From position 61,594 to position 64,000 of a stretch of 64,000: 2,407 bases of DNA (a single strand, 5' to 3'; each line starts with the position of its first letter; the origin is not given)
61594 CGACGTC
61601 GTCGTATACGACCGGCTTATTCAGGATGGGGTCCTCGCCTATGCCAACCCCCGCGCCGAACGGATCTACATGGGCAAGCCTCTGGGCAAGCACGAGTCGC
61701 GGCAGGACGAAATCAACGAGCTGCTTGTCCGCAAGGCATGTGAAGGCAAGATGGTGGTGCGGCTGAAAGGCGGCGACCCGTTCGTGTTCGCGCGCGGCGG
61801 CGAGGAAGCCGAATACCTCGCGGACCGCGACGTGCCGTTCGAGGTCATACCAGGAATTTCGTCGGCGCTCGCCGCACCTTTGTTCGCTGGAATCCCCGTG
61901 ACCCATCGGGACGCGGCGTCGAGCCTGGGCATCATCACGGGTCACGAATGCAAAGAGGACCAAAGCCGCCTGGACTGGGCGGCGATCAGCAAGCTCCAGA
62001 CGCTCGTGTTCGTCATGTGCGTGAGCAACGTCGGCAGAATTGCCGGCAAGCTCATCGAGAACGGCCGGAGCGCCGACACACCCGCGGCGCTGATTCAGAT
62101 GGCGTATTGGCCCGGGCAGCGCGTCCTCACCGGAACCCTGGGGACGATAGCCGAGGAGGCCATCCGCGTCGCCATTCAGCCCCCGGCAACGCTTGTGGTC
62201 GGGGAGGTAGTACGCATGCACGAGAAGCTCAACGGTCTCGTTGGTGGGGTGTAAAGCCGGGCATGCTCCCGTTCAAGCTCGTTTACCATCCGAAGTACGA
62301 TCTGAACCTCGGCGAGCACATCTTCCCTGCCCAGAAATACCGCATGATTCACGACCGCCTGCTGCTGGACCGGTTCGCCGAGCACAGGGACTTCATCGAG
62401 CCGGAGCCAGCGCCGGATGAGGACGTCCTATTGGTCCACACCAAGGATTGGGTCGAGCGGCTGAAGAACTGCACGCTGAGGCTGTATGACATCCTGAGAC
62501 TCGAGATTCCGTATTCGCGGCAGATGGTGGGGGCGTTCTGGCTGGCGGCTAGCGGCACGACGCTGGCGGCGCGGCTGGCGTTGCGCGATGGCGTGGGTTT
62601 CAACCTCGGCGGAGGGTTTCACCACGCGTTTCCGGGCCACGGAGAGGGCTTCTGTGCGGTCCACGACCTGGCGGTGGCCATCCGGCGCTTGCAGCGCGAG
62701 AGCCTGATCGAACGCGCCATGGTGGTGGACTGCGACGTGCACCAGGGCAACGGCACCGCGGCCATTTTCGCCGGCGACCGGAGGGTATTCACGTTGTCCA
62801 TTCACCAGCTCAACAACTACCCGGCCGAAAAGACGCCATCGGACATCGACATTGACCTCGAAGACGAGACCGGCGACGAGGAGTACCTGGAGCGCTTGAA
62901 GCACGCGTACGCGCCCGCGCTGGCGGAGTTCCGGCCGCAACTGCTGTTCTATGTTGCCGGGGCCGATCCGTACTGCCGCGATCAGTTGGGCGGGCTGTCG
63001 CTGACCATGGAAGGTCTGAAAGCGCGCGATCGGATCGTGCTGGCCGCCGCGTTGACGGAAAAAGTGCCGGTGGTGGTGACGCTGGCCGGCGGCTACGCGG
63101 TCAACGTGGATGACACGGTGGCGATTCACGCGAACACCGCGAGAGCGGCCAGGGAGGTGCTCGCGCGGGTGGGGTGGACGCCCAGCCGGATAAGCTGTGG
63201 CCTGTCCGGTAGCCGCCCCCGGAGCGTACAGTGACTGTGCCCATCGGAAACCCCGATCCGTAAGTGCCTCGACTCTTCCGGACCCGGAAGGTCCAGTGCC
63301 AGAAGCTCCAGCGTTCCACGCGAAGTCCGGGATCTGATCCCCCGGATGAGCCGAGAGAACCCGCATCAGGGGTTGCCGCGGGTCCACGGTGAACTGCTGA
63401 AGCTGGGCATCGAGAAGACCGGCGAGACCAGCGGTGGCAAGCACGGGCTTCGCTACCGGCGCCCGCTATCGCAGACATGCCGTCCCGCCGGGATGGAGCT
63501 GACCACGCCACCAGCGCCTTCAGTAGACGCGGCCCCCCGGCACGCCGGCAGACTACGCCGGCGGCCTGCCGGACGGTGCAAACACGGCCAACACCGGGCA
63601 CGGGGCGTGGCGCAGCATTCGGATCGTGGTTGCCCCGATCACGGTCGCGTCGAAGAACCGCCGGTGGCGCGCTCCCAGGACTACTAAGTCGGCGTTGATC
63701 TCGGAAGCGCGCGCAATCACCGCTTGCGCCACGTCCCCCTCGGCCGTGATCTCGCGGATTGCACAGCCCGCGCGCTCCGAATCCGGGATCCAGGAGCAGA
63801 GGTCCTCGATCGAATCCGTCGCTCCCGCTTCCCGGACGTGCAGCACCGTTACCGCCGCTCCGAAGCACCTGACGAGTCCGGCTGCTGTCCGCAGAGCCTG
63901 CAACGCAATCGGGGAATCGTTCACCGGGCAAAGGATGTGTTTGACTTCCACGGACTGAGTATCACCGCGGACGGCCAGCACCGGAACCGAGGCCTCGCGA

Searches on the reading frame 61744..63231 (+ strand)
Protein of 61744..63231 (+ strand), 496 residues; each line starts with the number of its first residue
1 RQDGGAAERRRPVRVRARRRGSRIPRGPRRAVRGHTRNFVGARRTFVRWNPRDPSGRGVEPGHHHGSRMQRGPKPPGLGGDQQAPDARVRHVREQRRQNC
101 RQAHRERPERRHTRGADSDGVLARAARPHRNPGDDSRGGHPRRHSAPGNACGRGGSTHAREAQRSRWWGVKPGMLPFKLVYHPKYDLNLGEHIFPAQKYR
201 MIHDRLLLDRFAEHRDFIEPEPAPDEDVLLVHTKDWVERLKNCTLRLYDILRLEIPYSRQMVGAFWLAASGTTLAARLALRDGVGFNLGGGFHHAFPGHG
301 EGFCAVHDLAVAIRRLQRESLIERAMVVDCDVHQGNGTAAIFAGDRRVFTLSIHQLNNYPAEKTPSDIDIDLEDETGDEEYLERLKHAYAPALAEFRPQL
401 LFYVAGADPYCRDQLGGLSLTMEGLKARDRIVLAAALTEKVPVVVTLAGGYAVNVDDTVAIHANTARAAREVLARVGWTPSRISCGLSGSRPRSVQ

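Call 29: search_protein_families(library=pfam, proteins=[window:61744-63231:+], max_evalue=0.0001)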
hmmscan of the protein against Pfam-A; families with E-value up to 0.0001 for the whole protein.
window:61744-63231:+ (496 aa): 1 family
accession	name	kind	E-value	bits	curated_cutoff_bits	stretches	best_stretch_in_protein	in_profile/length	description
PF00850.24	Hist_deacetyl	-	1.6e-59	202.1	27.9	1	192-455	1-286/298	Histone deacetylase domain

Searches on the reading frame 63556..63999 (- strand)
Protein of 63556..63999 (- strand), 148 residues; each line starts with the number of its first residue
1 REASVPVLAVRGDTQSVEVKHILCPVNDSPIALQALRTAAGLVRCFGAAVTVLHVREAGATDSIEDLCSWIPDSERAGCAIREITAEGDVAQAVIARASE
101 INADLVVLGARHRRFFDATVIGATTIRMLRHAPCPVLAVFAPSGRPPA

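Call 84: search_protein_families(library=pfam, proteins=[window:63556-63999:-], max_evalue=0.001)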
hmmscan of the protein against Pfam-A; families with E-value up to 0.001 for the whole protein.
window:63556-63999:- (148 aa): 1 family
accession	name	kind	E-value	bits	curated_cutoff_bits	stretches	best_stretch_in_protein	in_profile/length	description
PF00582.32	Usp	-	9e-22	78.6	24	1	19-139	2-140/141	Universal stress protein family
